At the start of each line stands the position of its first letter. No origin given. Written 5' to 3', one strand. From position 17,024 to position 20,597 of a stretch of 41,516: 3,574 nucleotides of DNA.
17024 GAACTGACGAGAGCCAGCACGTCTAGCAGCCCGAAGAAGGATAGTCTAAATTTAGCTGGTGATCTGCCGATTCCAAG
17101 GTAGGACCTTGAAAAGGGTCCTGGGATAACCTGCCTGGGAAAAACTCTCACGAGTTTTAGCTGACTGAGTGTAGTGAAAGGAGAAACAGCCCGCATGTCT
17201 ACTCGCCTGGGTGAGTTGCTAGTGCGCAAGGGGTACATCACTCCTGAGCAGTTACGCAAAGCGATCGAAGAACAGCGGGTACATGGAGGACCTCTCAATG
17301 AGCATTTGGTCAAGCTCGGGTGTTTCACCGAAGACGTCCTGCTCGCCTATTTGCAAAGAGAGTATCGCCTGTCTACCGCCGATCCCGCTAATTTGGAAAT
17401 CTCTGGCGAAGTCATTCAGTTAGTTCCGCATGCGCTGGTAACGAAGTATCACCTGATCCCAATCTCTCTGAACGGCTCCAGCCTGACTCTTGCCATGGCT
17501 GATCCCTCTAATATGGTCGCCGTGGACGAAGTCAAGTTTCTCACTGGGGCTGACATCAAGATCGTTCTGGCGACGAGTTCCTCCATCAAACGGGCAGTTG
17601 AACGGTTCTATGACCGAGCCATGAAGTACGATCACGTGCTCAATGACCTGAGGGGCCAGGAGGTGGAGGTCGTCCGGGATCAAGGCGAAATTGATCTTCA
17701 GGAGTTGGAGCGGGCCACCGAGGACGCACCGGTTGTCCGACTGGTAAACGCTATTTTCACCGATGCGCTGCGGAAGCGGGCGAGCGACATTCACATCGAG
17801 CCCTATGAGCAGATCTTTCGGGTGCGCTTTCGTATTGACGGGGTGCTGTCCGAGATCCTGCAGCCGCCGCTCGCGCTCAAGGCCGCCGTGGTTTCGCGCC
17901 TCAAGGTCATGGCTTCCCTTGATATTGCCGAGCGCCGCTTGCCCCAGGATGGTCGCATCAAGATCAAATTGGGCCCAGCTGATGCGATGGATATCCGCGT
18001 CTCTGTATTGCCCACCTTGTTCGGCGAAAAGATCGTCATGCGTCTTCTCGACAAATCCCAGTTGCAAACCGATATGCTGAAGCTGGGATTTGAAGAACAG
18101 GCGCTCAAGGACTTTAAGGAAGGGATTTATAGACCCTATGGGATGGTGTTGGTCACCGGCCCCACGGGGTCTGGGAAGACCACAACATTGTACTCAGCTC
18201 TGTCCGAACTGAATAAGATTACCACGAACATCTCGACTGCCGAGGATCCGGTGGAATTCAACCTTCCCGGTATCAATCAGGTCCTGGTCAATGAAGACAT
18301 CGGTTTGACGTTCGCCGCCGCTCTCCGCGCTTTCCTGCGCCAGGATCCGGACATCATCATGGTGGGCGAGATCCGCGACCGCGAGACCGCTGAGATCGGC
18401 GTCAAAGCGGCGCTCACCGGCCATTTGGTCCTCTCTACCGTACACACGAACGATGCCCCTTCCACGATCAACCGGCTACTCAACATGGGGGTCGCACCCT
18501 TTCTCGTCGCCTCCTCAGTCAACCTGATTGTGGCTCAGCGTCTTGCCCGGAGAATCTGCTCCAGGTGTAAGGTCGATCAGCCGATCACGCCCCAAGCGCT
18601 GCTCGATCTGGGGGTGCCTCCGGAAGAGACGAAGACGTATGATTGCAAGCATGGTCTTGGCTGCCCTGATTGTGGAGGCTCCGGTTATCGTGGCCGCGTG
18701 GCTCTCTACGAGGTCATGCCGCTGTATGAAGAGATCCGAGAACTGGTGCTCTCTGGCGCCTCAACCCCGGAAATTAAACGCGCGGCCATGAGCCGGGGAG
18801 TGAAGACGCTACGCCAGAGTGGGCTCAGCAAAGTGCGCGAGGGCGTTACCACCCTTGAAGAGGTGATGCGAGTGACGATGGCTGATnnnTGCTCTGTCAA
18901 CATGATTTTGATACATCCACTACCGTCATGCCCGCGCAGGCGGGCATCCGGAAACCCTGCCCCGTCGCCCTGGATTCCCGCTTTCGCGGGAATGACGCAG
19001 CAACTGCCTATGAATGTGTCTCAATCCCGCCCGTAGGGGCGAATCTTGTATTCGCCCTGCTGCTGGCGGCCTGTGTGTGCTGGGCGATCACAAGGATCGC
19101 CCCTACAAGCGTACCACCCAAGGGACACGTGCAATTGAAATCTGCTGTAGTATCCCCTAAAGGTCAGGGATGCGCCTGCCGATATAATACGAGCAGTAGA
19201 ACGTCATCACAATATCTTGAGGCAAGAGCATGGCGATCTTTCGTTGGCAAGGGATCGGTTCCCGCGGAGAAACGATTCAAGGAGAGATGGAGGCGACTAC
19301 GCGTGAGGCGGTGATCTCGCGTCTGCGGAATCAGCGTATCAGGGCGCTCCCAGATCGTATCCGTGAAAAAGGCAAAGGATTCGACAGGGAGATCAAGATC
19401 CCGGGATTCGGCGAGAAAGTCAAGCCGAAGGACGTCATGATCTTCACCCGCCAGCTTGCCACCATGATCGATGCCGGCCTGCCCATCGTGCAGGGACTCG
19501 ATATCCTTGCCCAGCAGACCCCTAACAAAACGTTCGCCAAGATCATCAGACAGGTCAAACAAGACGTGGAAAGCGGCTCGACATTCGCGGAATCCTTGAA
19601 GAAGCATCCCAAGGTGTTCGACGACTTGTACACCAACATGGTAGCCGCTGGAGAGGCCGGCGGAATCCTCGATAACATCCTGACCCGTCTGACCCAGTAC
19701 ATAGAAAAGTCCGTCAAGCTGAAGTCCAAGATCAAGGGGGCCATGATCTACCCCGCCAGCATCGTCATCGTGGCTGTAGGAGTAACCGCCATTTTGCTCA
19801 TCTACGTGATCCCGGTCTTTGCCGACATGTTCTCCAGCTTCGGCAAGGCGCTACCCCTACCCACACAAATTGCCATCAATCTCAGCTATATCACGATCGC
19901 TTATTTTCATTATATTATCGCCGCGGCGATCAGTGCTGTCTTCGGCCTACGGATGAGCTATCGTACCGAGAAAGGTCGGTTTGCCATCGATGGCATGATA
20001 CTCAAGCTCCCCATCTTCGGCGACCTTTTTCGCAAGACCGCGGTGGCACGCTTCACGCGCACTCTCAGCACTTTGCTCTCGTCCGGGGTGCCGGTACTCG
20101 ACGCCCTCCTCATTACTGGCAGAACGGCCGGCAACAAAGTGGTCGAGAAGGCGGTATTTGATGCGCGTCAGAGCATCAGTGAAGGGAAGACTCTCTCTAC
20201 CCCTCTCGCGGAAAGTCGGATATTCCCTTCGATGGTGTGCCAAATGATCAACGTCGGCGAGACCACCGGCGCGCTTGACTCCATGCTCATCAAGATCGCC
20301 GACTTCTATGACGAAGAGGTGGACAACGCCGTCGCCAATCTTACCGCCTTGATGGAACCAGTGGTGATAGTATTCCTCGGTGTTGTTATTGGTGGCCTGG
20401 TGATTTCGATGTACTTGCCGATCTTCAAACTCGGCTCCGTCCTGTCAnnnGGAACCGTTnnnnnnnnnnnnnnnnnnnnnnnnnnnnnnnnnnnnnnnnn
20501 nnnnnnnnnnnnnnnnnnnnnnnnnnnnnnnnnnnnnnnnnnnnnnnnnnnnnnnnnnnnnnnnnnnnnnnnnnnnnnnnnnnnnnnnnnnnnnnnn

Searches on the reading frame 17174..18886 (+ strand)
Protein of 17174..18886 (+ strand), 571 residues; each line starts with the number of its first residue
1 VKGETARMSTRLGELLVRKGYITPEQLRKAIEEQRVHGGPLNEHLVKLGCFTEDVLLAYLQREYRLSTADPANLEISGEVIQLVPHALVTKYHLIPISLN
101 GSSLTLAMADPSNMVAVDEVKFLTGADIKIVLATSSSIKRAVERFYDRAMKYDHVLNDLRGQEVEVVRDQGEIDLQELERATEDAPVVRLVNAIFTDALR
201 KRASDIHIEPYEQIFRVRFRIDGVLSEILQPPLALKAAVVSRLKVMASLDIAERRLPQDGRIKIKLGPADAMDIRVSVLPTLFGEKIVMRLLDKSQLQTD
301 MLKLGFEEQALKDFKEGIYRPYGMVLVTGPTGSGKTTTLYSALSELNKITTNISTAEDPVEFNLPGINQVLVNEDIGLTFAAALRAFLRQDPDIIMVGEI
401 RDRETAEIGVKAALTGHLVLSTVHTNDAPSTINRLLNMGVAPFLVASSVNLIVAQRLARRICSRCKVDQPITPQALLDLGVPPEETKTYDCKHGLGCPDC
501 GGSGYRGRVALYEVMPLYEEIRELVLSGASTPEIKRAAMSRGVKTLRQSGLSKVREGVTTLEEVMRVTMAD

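Call 6: search_protein_families(library=pfam, proteins=[window:17174-18886:+], max_evalue=0.001)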
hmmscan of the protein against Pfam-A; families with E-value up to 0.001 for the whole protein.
window:17174-18886:+ (571 aa): 2 families
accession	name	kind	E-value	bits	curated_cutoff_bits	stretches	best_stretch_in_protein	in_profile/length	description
PF00437.27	T2SSE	-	3.3e-144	480.6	24.9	1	181-566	2-370/370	Type II/IV secretion system protein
PF05157.20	MshEN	-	8.8e-21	74.1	23.1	1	64-149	1-87/90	MshEN domain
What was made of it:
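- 17174..18889 (+): pilB (type IV pilus assembly ATPase). Pfam T2SSE 3e-144 plus MshEN N-terminal domain (call 6).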

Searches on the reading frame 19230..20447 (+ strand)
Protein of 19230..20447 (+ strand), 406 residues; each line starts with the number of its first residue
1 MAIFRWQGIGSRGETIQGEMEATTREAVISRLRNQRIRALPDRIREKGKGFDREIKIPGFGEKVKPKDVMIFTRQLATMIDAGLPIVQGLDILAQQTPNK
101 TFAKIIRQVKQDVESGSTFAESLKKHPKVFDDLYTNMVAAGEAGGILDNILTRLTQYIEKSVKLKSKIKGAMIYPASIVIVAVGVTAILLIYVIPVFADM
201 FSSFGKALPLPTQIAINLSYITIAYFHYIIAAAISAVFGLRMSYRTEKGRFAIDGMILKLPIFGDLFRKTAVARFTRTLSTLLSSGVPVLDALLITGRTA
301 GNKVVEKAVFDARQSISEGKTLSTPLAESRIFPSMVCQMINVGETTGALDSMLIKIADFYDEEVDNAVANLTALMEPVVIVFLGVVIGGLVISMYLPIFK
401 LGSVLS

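Call 6: search_protein_families(library=pfam, proteins=[window:19230-20447:+], max_evalue=0.001)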
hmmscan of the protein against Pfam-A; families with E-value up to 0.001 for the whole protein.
window:19230-20447:+ (406 aa): 1 family
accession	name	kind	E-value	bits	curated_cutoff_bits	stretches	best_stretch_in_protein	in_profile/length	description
PF00482.28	T2SSF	-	3e-71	237.6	25.2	2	72-195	1-125/125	Type II secretion system (T2SS), protein F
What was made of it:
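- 19230..20450 (+): pilC (platform protein). Its stop codon lies 9 nt before the fusion gene, so the two are probably co-transcribed. Pfam T2SSF x2, 3e-71 (call 6).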
